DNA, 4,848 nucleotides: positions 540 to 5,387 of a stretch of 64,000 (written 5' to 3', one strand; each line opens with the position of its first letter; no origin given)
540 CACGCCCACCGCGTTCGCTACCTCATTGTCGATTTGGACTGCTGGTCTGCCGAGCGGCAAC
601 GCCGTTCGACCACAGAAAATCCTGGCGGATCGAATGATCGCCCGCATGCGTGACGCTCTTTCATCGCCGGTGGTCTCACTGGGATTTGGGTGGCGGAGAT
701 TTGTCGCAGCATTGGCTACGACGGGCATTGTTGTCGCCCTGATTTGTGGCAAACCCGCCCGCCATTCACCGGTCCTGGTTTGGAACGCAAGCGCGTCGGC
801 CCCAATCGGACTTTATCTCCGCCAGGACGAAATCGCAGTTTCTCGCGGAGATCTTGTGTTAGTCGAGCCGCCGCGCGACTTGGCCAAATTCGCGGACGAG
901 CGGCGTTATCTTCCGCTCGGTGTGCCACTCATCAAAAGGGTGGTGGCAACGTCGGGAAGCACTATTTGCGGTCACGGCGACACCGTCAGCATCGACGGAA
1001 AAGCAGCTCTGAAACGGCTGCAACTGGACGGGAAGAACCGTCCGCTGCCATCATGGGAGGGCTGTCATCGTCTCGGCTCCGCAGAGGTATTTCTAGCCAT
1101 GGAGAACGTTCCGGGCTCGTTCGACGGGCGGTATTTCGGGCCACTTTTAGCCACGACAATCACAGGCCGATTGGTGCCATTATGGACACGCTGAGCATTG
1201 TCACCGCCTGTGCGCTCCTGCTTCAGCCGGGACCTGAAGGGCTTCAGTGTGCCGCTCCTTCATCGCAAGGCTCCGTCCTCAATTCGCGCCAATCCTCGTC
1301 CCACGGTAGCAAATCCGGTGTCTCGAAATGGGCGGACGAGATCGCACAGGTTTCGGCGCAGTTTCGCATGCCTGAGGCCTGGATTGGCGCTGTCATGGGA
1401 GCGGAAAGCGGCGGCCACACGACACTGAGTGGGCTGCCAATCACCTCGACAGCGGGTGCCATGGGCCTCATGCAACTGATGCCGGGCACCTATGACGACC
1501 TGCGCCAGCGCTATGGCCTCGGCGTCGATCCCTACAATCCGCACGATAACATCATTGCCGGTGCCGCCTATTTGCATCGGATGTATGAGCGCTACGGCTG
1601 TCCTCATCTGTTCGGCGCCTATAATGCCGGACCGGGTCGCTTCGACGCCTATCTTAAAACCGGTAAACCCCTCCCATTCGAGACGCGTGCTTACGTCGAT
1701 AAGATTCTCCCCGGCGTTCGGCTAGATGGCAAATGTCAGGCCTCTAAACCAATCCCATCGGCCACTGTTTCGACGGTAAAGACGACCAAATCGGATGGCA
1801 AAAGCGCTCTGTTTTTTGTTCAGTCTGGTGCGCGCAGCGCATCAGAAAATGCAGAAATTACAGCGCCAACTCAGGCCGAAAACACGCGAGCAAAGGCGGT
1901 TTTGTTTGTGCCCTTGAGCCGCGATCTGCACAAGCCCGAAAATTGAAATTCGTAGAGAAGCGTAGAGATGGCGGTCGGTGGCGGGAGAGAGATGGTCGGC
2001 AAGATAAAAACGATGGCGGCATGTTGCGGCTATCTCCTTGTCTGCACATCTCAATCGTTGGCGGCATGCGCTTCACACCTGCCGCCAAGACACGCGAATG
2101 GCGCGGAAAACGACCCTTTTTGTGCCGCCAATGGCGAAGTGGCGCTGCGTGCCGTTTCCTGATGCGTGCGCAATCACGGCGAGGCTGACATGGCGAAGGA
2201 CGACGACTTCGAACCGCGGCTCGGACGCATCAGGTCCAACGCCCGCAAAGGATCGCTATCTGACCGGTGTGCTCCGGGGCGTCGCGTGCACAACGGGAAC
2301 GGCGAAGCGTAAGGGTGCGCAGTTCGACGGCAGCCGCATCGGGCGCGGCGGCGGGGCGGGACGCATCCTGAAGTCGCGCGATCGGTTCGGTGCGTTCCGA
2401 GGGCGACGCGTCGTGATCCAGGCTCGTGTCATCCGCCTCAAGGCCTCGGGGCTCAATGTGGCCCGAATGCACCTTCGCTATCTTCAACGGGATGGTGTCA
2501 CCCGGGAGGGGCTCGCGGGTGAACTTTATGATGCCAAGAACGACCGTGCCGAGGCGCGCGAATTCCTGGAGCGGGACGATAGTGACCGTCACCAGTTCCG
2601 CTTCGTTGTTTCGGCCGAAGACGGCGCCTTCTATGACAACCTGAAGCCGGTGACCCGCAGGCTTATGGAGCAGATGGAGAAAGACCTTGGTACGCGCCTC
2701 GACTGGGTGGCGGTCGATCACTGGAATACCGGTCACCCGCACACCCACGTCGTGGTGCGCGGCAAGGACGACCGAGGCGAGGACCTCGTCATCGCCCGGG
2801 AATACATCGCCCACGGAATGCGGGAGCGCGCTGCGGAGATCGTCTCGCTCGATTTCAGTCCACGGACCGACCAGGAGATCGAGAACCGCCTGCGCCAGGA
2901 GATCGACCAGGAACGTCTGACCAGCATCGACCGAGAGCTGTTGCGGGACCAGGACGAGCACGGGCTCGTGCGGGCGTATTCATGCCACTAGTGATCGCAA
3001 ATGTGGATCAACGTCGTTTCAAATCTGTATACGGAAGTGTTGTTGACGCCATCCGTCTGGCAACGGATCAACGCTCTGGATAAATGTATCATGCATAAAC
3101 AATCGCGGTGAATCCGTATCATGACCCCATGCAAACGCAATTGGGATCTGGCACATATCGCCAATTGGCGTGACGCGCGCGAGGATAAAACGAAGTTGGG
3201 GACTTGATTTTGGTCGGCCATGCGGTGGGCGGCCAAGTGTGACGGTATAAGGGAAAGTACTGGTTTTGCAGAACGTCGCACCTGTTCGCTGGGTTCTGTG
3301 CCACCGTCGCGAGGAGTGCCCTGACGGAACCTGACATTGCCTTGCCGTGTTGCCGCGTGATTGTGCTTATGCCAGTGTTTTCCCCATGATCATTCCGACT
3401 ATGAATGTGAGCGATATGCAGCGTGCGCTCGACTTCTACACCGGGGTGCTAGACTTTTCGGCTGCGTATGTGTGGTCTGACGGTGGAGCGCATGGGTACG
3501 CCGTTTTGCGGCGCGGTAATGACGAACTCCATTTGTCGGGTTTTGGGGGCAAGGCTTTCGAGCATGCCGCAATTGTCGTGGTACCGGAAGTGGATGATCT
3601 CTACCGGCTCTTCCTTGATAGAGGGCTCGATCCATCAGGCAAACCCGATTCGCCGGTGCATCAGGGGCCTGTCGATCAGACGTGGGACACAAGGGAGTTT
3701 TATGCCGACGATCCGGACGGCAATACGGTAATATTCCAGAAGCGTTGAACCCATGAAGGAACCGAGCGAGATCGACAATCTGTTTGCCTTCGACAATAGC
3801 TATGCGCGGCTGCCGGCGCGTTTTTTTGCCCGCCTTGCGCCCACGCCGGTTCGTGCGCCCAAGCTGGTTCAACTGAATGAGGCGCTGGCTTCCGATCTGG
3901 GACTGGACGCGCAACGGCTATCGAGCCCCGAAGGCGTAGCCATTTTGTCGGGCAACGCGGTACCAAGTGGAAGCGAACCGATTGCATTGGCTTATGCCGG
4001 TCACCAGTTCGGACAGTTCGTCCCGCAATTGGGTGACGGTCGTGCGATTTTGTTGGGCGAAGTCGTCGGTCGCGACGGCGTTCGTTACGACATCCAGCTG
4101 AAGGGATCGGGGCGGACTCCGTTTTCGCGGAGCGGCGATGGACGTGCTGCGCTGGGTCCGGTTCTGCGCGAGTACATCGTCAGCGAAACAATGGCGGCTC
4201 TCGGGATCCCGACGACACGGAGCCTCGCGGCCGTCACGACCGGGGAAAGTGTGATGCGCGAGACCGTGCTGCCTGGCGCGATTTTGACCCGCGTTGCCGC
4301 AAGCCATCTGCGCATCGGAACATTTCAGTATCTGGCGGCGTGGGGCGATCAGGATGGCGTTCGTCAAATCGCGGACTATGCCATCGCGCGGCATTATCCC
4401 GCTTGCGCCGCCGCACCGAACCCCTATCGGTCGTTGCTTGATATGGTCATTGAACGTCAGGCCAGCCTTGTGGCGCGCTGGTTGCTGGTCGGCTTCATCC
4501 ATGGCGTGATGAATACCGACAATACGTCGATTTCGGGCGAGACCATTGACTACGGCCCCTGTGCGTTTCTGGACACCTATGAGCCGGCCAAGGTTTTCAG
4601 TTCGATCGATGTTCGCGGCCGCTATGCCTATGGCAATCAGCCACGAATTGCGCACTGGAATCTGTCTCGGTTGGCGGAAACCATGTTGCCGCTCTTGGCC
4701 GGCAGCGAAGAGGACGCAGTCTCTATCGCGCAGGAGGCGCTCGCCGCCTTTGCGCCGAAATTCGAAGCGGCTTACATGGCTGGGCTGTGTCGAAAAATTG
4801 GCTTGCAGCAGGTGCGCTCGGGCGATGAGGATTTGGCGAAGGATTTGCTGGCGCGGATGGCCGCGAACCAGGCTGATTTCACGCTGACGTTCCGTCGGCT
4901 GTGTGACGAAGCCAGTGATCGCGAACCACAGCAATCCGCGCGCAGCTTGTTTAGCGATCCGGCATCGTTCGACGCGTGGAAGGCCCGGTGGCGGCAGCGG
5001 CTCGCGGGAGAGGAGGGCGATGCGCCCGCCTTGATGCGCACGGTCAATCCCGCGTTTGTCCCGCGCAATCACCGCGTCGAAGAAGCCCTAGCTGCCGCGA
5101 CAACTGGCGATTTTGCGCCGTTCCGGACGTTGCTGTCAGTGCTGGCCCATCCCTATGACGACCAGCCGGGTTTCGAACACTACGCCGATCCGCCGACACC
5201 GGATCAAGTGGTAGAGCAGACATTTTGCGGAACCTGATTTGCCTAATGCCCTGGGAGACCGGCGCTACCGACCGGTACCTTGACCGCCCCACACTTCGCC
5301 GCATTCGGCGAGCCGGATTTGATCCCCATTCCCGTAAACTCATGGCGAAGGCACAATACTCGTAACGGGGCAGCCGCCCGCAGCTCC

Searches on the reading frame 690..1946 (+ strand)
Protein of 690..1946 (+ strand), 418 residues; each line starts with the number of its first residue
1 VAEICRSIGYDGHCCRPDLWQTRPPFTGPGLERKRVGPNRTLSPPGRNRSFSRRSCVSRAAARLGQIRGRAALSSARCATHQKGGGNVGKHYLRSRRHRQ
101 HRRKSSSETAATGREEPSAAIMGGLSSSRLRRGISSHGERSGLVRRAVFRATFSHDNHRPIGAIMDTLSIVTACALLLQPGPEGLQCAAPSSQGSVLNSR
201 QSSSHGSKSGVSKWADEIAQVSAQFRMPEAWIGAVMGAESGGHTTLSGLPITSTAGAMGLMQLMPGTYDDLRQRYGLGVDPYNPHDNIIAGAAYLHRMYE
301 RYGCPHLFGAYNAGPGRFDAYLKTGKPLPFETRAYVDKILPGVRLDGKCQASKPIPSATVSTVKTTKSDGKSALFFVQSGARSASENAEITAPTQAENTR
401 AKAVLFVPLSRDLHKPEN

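Call 77: search_protein_families(library=pfam, proteins=[window:690-1946:+], max_evalue=0.00001)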
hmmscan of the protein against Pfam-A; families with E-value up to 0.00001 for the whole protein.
window:690-1946:+ (418 aa): 1 family
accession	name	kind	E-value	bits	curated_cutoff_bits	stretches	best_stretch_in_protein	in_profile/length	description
PF01464.25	SLT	-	2.5e-17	62.9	21.3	1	220-324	5-107/117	Transglycosylase SLT domain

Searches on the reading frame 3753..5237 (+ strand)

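Call 77: search_protein_families(library=pfam, proteins=[window:3753-5237:+], max_evalue=0.00001)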
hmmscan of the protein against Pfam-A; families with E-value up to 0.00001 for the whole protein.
window:3753-5237:+ (494 aa): 1 family
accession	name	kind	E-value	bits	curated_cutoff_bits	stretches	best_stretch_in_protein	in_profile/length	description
PF02696.19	SelO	-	5.4e-118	395.1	22.8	1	13-463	7-464/466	Protein adenylyltransferase SelO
